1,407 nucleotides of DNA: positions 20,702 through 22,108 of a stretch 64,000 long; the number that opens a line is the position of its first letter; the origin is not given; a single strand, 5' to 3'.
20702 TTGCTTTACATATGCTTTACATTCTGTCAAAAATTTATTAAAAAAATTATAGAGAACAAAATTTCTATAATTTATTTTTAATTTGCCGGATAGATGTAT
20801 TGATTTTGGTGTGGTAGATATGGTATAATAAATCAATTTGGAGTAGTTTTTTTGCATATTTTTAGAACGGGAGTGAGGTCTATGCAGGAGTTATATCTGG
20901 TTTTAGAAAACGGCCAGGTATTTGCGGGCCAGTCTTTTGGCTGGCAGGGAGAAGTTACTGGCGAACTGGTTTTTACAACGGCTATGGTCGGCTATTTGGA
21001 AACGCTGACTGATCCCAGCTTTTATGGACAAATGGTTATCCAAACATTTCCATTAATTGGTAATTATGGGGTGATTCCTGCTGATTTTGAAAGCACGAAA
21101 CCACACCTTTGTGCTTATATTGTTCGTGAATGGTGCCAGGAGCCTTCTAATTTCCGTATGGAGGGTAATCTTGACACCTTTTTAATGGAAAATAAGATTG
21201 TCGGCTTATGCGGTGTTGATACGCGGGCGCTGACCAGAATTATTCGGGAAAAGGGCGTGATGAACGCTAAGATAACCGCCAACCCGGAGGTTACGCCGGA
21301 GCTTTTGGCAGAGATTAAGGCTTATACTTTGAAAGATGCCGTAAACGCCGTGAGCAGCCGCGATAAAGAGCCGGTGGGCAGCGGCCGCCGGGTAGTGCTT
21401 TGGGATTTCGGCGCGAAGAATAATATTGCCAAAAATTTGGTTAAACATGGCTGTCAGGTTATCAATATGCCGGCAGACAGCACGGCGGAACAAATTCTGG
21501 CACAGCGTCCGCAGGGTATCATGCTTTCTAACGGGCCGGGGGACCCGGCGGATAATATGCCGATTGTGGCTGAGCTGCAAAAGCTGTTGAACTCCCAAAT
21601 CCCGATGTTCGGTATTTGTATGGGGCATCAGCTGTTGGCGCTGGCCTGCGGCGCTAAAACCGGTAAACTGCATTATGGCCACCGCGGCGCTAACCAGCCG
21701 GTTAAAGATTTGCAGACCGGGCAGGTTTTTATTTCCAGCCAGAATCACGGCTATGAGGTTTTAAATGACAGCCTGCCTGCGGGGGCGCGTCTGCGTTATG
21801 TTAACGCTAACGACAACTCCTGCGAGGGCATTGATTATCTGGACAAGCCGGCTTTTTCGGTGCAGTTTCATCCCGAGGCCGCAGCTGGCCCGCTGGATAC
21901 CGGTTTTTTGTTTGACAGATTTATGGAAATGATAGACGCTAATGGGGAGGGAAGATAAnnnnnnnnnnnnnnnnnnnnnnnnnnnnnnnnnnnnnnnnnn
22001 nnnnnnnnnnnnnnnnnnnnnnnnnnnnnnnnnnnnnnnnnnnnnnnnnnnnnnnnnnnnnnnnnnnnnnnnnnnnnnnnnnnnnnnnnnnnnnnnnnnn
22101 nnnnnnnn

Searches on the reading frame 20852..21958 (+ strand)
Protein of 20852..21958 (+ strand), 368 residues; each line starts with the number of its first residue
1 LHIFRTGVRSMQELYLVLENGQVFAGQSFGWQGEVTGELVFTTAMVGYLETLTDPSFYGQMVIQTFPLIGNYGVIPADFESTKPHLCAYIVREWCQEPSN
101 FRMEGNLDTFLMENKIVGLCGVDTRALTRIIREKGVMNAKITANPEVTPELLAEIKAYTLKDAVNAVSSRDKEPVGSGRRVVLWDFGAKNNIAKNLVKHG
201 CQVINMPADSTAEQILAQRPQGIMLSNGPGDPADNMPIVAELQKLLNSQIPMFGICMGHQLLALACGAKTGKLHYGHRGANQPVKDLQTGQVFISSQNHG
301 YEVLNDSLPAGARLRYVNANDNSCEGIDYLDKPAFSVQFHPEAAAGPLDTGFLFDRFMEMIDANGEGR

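Call 18: search_protein_families(library=ncbifam, proteins=[window:20852-21958:+], max_evalue=0.00001)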
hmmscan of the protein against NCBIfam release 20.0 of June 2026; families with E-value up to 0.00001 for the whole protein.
window:20852-21958:+ (368 aa): 21 families
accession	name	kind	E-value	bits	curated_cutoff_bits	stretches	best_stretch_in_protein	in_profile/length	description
NF009475.0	PRK12838.1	equivalog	3e-135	450.8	221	1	14-364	3-356/359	carbamoyl phosphate synthase small subunit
TIGR01368.1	CPSaseIIsmall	equivalog_domain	6.1e-128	426.8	307.35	1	15-362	2-360/361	glutamine-hydrolyzing carbamoyl-phosphate synthase small subunit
NF010081.0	PRK13566.1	equivalog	3.6e-17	61.9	645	1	165-343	515-700/729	anthranilate synthase component I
TIGR01815.1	TrpE-clade3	equivalog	3.3e-16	58.4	739.15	1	161-343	499-688/717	anthranilate synthase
TIGR00566.1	trpG_papA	subfamily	1.4e-15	57.5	121.05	1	191-344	14-177/192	glutamine amidotransferase of anthranilate synthase or aminodeoxychorismate synthase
TIGR01823.1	PabB-fungal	equivalog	1.5e-15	56.6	442.55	1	202-363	34-206/742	aminodeoxychorismate synthase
TIGR00888.1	guaA_Nterm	equivalog_domain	2.8e-15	56.2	172.15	1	185-346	5-170/188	glutamine-hydrolyzing GMP synthase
NF011201.0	PRK14607.1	equivalog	7.8e-15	54.5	670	1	204-345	29-174/534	bifunctional anthranilate synthase component II/anthranilate phosphoribosyltransferase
NF001975.0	PRK00758.1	equivalog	1.1e-13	51.1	198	1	192-347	17-169/185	GMP synthase subunit A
NF005849.0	PRK07765.1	equivalog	8.8e-13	48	308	1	210-343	37-175/219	aminodeoxychorismate/anthranilate synthase component II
NF000848.1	PRK00074.1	equivalog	2.7e-11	42.8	400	1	181-347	1-174/512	glutamine-hydrolyzing GMP synthase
NF006562.0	PRK09065.1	equivalog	5.2e-10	39.3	205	1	242-345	83-192/242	glutamine amidotransferase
NF004169.0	PRK05637.1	equivalog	7.1e-10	38.8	332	1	206-268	32-93/210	anthranilate synthase component II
NF005799.0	PRK07649.1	equivalog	7.8e-10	38.6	327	1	206-344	30-172/195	aminodeoxychorismate/anthranilate synthase component II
NF005946.0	PRK08007.1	equivalog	1.1e-09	38.1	332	1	197-343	20-171/187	aminodeoxychorismate synthase component 2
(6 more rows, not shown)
